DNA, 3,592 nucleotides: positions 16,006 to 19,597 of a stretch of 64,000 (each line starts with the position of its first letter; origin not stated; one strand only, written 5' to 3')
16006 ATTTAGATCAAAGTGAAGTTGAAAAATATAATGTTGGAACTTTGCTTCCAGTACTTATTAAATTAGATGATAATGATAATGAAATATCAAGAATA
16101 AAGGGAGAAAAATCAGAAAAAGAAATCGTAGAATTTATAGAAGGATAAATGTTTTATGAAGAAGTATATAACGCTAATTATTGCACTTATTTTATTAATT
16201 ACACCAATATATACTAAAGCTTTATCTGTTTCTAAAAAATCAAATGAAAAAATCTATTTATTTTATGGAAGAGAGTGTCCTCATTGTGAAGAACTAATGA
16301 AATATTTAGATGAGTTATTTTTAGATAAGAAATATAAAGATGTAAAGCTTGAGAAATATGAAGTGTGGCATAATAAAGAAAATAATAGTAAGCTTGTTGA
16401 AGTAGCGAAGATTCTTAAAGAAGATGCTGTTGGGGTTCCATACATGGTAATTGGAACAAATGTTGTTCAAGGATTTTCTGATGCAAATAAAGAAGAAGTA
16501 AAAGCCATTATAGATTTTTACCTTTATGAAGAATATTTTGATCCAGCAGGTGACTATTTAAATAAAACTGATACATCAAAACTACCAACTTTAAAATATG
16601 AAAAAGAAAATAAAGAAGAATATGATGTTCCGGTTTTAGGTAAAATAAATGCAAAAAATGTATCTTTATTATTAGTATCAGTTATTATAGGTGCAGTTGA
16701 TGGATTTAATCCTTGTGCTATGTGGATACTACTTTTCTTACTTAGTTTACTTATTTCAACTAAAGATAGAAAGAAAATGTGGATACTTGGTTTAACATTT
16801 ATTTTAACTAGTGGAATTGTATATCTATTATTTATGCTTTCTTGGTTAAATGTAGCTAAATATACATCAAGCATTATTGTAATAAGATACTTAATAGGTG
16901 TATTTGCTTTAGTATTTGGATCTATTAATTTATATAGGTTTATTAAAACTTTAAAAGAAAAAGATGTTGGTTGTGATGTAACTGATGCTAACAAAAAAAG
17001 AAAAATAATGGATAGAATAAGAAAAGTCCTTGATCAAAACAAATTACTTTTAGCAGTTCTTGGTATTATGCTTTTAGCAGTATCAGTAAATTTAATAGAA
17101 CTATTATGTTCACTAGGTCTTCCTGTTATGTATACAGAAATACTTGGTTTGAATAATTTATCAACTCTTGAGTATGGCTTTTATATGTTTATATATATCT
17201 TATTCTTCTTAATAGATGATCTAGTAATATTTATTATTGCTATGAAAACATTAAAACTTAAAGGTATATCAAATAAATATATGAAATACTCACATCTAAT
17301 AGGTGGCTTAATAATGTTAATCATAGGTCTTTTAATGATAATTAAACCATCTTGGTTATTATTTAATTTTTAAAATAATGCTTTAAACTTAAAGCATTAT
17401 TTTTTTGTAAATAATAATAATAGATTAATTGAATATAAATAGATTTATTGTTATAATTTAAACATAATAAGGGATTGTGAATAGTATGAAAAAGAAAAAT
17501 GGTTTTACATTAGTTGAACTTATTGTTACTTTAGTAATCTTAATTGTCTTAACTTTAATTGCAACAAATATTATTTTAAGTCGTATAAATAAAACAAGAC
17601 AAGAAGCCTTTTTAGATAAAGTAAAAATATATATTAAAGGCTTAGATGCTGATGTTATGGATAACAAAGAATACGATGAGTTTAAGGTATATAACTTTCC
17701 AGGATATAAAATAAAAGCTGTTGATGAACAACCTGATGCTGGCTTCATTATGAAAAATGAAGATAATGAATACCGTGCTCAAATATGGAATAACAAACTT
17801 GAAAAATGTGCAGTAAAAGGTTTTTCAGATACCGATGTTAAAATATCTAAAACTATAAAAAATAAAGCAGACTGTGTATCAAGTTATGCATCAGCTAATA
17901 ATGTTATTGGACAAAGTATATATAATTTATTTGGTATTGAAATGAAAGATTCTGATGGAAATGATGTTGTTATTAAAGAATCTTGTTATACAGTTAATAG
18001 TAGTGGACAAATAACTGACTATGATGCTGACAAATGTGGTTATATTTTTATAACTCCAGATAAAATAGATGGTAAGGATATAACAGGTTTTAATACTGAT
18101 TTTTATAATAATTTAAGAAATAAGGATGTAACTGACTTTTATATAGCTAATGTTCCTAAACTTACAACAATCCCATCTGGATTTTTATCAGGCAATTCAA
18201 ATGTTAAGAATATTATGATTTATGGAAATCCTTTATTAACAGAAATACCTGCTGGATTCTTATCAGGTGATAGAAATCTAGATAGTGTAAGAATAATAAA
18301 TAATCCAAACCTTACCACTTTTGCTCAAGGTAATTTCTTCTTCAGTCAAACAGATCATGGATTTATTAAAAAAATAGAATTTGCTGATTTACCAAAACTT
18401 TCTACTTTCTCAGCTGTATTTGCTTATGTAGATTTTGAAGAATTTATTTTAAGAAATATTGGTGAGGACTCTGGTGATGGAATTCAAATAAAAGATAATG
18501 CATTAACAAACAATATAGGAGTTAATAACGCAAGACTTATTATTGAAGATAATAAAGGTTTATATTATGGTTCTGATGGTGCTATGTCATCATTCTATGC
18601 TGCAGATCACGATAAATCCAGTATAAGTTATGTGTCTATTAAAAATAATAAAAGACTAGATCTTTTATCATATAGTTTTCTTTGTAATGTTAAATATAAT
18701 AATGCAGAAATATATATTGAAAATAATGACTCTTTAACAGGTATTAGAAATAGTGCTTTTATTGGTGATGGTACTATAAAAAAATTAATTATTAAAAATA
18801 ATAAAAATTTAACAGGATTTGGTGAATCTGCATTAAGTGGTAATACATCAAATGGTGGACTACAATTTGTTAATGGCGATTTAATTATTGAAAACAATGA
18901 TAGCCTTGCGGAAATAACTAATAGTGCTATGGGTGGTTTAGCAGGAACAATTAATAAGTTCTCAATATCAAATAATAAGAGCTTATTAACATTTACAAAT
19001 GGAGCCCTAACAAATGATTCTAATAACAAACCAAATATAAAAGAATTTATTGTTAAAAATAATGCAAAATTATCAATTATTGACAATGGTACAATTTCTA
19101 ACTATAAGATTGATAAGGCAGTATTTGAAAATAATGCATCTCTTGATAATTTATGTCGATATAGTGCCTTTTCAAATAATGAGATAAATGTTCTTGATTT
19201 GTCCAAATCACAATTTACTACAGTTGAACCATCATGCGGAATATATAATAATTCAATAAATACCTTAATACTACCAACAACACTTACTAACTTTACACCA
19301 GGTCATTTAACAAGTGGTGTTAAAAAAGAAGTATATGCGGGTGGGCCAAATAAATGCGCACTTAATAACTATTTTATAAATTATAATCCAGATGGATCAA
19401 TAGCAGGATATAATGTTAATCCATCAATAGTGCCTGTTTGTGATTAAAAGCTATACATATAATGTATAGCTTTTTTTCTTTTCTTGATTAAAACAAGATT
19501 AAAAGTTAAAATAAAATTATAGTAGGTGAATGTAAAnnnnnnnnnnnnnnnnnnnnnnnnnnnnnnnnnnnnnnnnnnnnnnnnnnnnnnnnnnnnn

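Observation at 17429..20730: Pilin-LRR fusion followed by an SLT-type lytic transglycosylase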

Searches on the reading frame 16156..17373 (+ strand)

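Call 3: search_protein_families(library=pfam, proteins=[window:16156-17373:+], max_evalue=0.1)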
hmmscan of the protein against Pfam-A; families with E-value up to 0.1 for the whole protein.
window:16156-17373:+ (405 aa): 4 families
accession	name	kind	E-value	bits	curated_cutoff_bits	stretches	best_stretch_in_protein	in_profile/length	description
PF13098.12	Thioredoxin_2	-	0.00049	20.8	27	1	28-129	4-101/104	Thioredoxin-like domain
PF00462.30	Glutaredoxin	-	0.02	15.5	22.9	0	38-101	6-57/60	Glutaredoxin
PF00085.26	Thioredoxin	-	0.088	13.3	23.5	0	25-79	14-67/103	Thioredoxin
PF13192.12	Thioredoxin_3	-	0.094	13.2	24.8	0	35-119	5-75/76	Thioredoxin domain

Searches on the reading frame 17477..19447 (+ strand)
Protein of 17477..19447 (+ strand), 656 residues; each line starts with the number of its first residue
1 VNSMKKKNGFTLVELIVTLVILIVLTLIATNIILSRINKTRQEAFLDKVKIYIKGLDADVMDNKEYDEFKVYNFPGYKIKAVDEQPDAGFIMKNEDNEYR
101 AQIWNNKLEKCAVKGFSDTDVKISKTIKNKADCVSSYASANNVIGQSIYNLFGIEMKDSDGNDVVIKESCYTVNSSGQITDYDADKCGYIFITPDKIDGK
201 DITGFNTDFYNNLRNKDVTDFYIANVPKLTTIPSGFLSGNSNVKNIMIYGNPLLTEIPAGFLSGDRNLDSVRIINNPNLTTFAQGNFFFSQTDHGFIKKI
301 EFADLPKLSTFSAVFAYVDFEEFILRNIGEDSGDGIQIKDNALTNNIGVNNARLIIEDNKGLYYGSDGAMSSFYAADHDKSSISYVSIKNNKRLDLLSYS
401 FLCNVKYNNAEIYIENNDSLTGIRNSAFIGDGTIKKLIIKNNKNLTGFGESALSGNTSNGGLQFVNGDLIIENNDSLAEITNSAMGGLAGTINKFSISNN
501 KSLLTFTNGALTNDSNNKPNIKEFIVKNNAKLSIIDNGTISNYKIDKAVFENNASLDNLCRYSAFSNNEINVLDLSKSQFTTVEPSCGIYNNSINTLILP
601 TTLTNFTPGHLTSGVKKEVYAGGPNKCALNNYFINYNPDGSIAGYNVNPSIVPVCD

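Call 3: search_protein_families(library=pfam, proteins=[window:17477-19447:+], max_evalue=0.1)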
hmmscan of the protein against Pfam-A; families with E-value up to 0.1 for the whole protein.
window:17477-19447:+ (656 aa): 2 families
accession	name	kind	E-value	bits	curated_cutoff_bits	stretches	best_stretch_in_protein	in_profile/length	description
PF07963.17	N_methyl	-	7.5e-07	28.9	21.2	1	4-29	1-26/27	Prokaryotic N-terminal methylation motif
PF13855.12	LRR_8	-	0.0023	18.1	27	0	411-456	5-48/61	Leucine rich repeat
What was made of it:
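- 17486..17581 (+): Class III (prepilin) signal: leader MKKKNG, predicted cleavage before Phe7, Glu11 at +5, hydrophobic alpha1-N helix. PF07963 matches residues 4-29 of the 656-aa ORF translation (call 3).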

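Call 4: search_protein_families(library=ncbifam, proteins=[window:17477-19447:+], max_evalue=0.1)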
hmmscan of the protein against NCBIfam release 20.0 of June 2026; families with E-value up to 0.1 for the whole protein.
window:17477-19447:+ (656 aa): 10 families
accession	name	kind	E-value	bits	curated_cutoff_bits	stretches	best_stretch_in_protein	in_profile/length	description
TIGR01710.1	typeII_sec_gspG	equivalog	8e-05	22.7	88.85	1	9-67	2-60/134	type II secretion system major pseudopilin GspG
NF040982.1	ComGD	equivalog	0.00036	20.9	70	1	7-49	1-43/139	competence type IV pilus minor pilin ComGD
TIGR02532.1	IV_pilin_GFxxxE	domain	0.00057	19.6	16.3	1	8-29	2-23/24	prepilin-type N-terminal cleavage/methylation domain-containing protein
NF007800.0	PRK10506.1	equivalog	0.00065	19.6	158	1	2-58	3-59/163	prepilin peptidase-dependent protein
NF040999.1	pilin_ComGC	equivalog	0.0038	17.4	75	1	8-49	2-46/84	competence type IV pilus major pilin ComGC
NF007862.0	PRK10574.1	equivalog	0.0048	17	138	1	4-67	1-64/145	prepilin peptidase-dependent pilin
NF041002.1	pilin_ComGF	equivalog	0.0079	16.4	80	1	8-41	2-35/139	competence type IV pilus minor pilin ComGF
NF041013.1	T4P_ComGE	equivalog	0.0087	16.1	49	1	5-29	1-25/83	competence type IV pilus minor pilin ComGE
NF007660.0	PRK10332.1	equivalog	0.013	16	86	0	2-26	3-27/107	prepilin-type N-terminal cleavage/methylation domain-containing protein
NF038303.1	EPS_HpsB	equivalog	0.027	14.5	150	1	7-69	2-69/211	hormogonium polysaccharide secretion pseudopilin HpsB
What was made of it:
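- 17486..19447 (+): Gene A: modular type IV pilin, 653 aa (prepilin signal + poorly modelled pilin module + ~16-coil LRR-like solenoid + Cys-containing C-terminal cap). N_methyl and TIGR02532 score above their cut-offs (calls 3, 4).
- On Type IV pilin / prepilin-type protein (PF07963, TIGR02532): TIGR02532 scores 19.6 against 16.3 (call 4).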

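Call 12: list_cluster_members(proteins=[P0001, window:17477-19447:+, window:21456-22727:+])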
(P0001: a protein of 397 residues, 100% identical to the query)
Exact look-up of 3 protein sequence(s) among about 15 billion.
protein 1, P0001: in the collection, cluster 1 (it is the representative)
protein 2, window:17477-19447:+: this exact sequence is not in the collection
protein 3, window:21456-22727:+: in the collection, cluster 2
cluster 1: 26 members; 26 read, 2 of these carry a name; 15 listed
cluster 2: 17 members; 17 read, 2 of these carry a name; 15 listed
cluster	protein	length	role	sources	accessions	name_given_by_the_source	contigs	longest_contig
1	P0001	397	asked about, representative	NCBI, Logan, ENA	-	-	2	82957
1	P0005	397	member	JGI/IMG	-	hypothetical protein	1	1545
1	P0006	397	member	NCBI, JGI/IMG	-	hypothetical protein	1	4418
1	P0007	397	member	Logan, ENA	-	-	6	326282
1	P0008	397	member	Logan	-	-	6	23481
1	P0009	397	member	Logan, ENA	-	-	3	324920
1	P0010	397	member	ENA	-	-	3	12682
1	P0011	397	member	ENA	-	-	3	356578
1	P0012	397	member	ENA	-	-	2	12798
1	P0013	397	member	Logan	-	-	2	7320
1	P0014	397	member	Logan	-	-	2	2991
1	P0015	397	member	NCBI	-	-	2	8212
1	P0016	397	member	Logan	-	-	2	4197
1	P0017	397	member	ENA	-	-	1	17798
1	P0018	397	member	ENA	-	-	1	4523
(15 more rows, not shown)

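Call 27: find_homologous_proteins(query=window:17486-19447:+, max_evalue=0.001)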
Query window:17486-19447:+ (653 aa): 4 proteins with E <= 0.001 among 8000 candidates.
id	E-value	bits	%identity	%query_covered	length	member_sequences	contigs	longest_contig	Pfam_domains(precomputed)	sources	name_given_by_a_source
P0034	0.0e+0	1422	99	100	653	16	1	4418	PF07963.18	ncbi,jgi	jgi:prepilin-type N-terminal cleavage/methylation domain-containing protein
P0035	0.0e+0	1282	88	100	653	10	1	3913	PF07963.18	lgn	-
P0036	4.0e-253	860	62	100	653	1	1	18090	PF07963.18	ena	-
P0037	5.1e-88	314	46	60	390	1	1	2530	PF13855.13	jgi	jgi:hypothetical protein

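Call 46: predict_structure(alignment_id=A2)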
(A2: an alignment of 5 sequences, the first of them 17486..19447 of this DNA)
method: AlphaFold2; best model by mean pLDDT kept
length: 653 residues; sequences in the alignment: 5
mean_pLDDT: 71.2   pTM: 0.71
mean pLDDT of the five models: 71.2, 70.4, 69.3, 67.7, 66.7
residues with pLDDT >= 90: 178; 70-90: 234; 50-70: 83; < 50: 158
segments of 3 or more residues with pLDDT < 50: 1-7, 22-165, 648-653
pLDDT, mean of each block of 10 residues (from residue 1): 46 60 42 28 26 29 31 35 35 35 41 32 44 37 32 39 56 81 54 70 79 72 80 78 86 86 84 90 76 90 84 85 86 70 88 92 63 78 96 87 93 95 89 97 94 73 95 95 92 96 90 88 93 86 94 79 90 86 74 87 67 78 64 77 58 46
secondary structure, 60 per line:
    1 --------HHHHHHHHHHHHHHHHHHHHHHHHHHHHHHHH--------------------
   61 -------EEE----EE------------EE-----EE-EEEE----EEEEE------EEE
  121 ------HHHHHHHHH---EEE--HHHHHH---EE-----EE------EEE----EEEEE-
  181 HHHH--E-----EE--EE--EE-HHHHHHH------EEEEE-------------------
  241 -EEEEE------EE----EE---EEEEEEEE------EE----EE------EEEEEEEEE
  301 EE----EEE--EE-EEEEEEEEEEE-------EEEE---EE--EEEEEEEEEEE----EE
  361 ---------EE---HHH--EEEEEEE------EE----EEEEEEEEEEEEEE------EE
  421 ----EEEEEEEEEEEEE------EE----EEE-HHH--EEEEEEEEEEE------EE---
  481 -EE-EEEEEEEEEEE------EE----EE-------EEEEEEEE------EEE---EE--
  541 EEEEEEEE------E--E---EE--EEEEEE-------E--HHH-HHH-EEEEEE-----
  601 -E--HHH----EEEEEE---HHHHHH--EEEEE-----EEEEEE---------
elements in order: H9-40 E68-70 E99-102 E107-111 E118-120 H127-135 E139-141 H144-149 E168-170 E175-179 H181-184 H204-210 E217-221 E242-246 E264-271 E292-302 E307-309 E315-325 E333-336 E344-354 E380-386 E399-412 E425-437 E450-452 E459-469 E485-495 E517-524 E531-533 E541-548 E566-571 E590-595 E612-617 H621-626 E629-633 E639-644
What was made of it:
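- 17486..19447 (+): AlphaFold model: pLDDT 71 overall, ~85-95 over most of residues 170-647 (call 46).
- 17486..17581 (+): The model has a helix at residues 9-40 (call 46).
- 18128..19321 (+): LRR-like solenoid, residues ~215-612, about 16 repeats of 22-34 aa with consensus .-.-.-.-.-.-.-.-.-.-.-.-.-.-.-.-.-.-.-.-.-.. 16 main strands in the model (call 46).
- On Type IV pilin / prepilin-type protein (PF07963, TIGR02532): The model shows a helix at residues 9-40 and short strands at 68-120, but pLDDT is below 50 for residues 22-165 (call 46).
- On Leucine-rich repeat superfamily (e.g. LRR_8, PF13855): The model has high confidence over most of residues 170-647, with 16 regularly spaced main strands (call 46).
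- The pilin globular module of gene A is modelled with low confidence (pLDDT < 50 for residues 22-165, call 46).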

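Call 48: fold_search(model_id=the predicted structure, library=pdb)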
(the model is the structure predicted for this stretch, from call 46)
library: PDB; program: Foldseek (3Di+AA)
matches with E <= 10: 207; with E <= 0.001: 0
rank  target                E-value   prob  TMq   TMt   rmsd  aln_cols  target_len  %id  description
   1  9h2l_A                3.4e-03  0.91  0.17  0.13  16.8       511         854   13  Cryo-EM structure of an octameric G10-resistosome from wheat (released 2025-09-24)
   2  9khh_D                3.7e-03  0.97  0.23  0.21  13.6       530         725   12  Structure of the complex of LGR4 with Norrin (2:2) (released 2025-07-16)
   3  7mlm_A                4.1e-03  0.21  0.11  0.11  22.3       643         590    9  Crystal structure of mouse TLR4/MD-2 in complex with sulfatides (released 2021-07-28)
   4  2z63_A                4.9e-03  0.89  0.19  0.20  15.8       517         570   12  Crystal structure of the TV8 hybrid of human TLR4 and hagfish VLRB.61 (released 2007-09-18)
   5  9uok_C                5.1e-03  0.97  0.23  0.31  13.1       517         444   12  Structure of the complex of LGR4_ECD with Norrin (released 2025-07-16)
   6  4bsu_F                8.8e-03  0.96  0.23  0.30  12.1       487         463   14  Structure of the ectodomain of LGR5 in complex with R-spondin-1 (Fu1Fu2) in C2 crystal form (released 2013-06-26)
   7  4h09_A                9.2e-03  0.23  0.11  0.14  16.4       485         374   10  Crystal structure of a leucine-rich repeat protein (EUBVEN_01088) from Eubacterium ventriosum ATCC 27560 at 2.50 A res (released 2012-10-10)
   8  9khh_C                1.2e-02  0.93  0.23  0.21  12.5       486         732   12  Structure of the complex of LGR4 with Norrin (2:2) (released 2025-07-16)
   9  4bsr_A                1.2e-02  0.20  0.11  0.13  16.4       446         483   13  Structure of the ectodomain of LGR5 in complex with R-spondin-1 (Fu1Fu2) in P22121 crystal form (released 2013-06-19)
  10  8xft_A                1.3e-02  0.60  0.16  0.15  15.5       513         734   12  LGR4-RSPO2-ZNRF3(1:1:1) (released 2024-12-04)
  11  6gff_J                1.3e-02  0.51  0.15  0.18  15.9       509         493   12  Structure of GARP (LRRC32) in complex with latent TGF-beta1 and MHG-8 Fab (released 2018-11-07)
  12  4cp6                  1.5e-02  0.90  0.20  0.29  13.8       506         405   15  The Crystal structure of Pneumococcal vaccine antigen PcpA (released 2015-02-25)
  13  8wvu_A                1.5e-02  0.84  0.22  0.20  13.0       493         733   11  Cryo-EM structure of LGR4 in complex with Rspo1 and RNF43 (released 2024-10-30)
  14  6gff_I                1.7e-02  0.51  0.16  0.18  17.2       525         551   13  Structure of GARP (LRRC32) in complex with latent TGF-beta1 and MHG-8 Fab (released 2018-11-07)
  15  5awc_B                1.8e-02  0.30  0.13  0.11  22.4       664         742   10  Crystal structure of human TLR8 in complex with MB-564 (released 2016-07-20)
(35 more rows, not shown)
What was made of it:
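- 18128..19321 (+): All top 50 Foldseek PDB matches are LRR proteins, with E >= 3.4e-3 (call 48).
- On Leucine-rich repeat superfamily (e.g. LRR_8, PF13855): All top 50 PDB fold matches are LRR proteins, although E >= 3.4e-3 (call 48).
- Closest known: Bacterial LRR surface proteins with solved structures. Same: They appear among the Foldseek matches to the model of gene A (ranks 7, 12 and 30, call 48).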

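Call 50: search_protein_families(library=pfam, proteins=[P0037, P0036], max_evalue=10)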
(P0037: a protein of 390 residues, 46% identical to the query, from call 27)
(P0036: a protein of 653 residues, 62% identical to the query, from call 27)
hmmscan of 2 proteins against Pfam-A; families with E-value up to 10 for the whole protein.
P0037 (390 aa): 1 family
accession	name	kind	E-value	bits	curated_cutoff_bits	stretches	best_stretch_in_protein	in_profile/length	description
PF13855.12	LRR_8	-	1.9e-09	37.6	27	3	145-190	5-47/61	Leucine rich repeat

P0036 (653 aa): 2 families
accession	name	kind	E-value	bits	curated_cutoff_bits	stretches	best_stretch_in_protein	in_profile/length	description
PF07963.17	N_methyl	-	2.8e-07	30.2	21.2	1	3-27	2-26/27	Prokaryotic N-terminal methylation motif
PF13855.12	LRR_8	-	0.00086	19.5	27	1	405-451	5-49/61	Leucine rich repeat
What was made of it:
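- LRR solenoid: calls 46, 48, 50.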

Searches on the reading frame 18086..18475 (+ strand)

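Call 50: search_protein_families(library=pfam, proteins=[window:18086-18475:+], max_evalue=10)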
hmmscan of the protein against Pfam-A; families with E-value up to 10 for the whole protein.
window:18086-18475:+ (130 aa): 2 families
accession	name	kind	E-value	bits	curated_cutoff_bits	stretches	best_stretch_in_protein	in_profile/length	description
PF13855.12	LRR_8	-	0.015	15.5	27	2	24-70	12-56/61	Leucine rich repeat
PF13306.12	LRR_5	-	0.03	14.7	27.7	1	19-84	62-120/127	BspA type Leucine rich repeat region (6 copies)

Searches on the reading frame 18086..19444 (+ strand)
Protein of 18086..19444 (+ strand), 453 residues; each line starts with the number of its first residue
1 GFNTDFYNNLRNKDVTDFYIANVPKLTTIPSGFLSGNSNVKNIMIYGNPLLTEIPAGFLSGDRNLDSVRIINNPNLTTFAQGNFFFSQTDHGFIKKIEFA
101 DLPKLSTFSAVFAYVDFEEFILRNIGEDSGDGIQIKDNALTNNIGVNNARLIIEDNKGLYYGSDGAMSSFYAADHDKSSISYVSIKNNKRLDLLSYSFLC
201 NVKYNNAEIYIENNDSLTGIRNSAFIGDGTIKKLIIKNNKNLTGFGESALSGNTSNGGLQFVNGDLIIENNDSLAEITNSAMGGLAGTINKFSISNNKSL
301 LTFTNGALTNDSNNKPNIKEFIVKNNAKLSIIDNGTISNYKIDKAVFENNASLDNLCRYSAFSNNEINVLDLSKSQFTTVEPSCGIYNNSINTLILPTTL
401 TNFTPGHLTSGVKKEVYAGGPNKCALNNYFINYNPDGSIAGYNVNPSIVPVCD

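Call 50: search_protein_families(library=pfam, proteins=[window:18086-19444:+], max_evalue=10)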
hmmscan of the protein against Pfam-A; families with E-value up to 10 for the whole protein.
window:18086-19444:+ (453 aa): 1 family
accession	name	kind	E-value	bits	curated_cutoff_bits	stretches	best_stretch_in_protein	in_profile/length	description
PF13855.12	LRR_8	-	0.00024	21.2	27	3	208-253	5-48/61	Leucine rich repeat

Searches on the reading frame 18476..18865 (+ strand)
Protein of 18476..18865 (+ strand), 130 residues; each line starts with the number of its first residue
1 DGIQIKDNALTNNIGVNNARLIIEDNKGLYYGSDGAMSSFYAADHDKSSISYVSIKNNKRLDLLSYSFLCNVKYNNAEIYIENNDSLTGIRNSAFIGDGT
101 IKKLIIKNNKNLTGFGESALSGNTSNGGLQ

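Call 50: search_protein_families(library=pfam, proteins=[window:18476-18865:+], max_evalue=10)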
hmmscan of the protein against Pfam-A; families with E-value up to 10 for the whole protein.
window:18476-18865:+ (130 aa): 1 family
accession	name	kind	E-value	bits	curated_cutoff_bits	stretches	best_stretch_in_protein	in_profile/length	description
PF13855.12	LRR_8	-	0.012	15.8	27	1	78-123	5-48/61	Leucine rich repeat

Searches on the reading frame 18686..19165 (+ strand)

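Call 50: search_protein_families(library=pfam, proteins=[window:18686-19165:+], max_evalue=10)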
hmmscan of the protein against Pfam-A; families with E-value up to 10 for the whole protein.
window:18686-19165:+ (160 aa): 2 families
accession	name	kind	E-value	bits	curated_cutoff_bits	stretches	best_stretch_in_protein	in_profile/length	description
PF17987.7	PMT2_N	-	0.029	14.9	27.8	1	12-79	11-78/125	Phosphoethanolamine N-methyltransferase 2 N-terminal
PF13855.12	LRR_8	-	0.029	14.6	27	1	8-53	5-48/61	Leucine rich repeat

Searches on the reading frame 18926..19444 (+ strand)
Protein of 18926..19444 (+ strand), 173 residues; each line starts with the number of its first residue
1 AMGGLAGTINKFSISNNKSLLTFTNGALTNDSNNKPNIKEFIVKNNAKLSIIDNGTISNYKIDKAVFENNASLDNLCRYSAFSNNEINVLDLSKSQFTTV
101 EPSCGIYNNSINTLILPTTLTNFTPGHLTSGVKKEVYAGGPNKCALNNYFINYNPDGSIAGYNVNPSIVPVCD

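Call 50: search_protein_families(library=pfam, proteins=[window:18926-19444:+], max_evalue=10)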
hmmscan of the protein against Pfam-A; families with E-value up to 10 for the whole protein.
window:18926-19444:+ (173 aa): 1 family
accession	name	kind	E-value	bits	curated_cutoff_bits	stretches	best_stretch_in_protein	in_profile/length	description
PF13855.12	LRR_8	-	1.4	9.2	27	1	70-116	11-56/61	Leucine rich repeat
